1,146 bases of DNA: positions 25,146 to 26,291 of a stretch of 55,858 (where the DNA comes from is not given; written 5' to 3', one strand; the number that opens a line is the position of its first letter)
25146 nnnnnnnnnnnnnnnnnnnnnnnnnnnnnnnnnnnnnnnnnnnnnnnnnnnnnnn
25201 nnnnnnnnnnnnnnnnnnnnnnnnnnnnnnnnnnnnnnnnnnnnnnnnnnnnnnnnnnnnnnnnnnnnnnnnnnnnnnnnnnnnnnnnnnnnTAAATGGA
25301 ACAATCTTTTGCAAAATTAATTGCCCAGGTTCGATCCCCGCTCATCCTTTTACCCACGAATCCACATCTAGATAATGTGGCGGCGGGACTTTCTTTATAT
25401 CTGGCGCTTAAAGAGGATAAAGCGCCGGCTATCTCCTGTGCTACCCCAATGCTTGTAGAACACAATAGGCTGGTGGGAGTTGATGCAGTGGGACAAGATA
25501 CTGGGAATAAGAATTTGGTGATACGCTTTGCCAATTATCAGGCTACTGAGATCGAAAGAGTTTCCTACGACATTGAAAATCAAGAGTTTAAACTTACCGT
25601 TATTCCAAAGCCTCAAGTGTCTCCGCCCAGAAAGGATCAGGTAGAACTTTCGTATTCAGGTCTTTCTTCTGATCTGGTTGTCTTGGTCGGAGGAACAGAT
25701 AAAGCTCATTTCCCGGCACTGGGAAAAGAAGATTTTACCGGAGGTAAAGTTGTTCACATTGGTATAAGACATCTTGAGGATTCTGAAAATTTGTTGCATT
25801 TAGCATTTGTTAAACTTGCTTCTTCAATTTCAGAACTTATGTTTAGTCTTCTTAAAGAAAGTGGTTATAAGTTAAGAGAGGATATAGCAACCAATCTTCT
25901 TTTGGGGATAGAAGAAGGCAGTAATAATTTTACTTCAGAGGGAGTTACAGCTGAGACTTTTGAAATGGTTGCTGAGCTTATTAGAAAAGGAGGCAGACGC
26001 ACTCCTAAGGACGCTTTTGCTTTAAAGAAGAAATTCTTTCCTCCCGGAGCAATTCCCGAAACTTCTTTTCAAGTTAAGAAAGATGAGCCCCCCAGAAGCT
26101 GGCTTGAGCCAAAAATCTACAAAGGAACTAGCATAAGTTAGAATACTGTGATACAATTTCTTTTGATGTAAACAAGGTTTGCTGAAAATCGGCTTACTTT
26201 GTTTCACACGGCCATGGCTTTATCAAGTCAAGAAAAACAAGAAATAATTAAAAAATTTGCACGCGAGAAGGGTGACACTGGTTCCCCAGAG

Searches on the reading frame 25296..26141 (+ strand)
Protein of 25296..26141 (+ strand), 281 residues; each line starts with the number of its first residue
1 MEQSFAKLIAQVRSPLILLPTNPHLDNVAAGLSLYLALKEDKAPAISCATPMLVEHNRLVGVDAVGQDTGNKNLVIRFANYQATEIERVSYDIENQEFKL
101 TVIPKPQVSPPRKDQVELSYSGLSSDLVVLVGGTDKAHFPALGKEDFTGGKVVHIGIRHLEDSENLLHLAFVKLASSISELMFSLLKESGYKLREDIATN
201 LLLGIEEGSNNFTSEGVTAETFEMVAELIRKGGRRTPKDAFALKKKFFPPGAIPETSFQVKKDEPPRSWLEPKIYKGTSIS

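Call 8: search_protein_families(library=pfam, proteins=[window:25296-26141:+], max_evalue=0.001)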
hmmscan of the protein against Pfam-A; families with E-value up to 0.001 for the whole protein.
window:25296-26141:+ (281 aa): 0 families

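Call 91: search_protein_families(library=pfam, proteins=[window:25296-26141:+], max_evalue=10)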
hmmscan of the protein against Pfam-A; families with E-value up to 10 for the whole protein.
window:25296-26141:+ (281 aa): 1 family
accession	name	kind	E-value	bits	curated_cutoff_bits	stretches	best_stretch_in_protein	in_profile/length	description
PF01368.27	DHH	-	0.077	13.7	28.1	1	21-205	8-125/125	DHH family, N-terminal domain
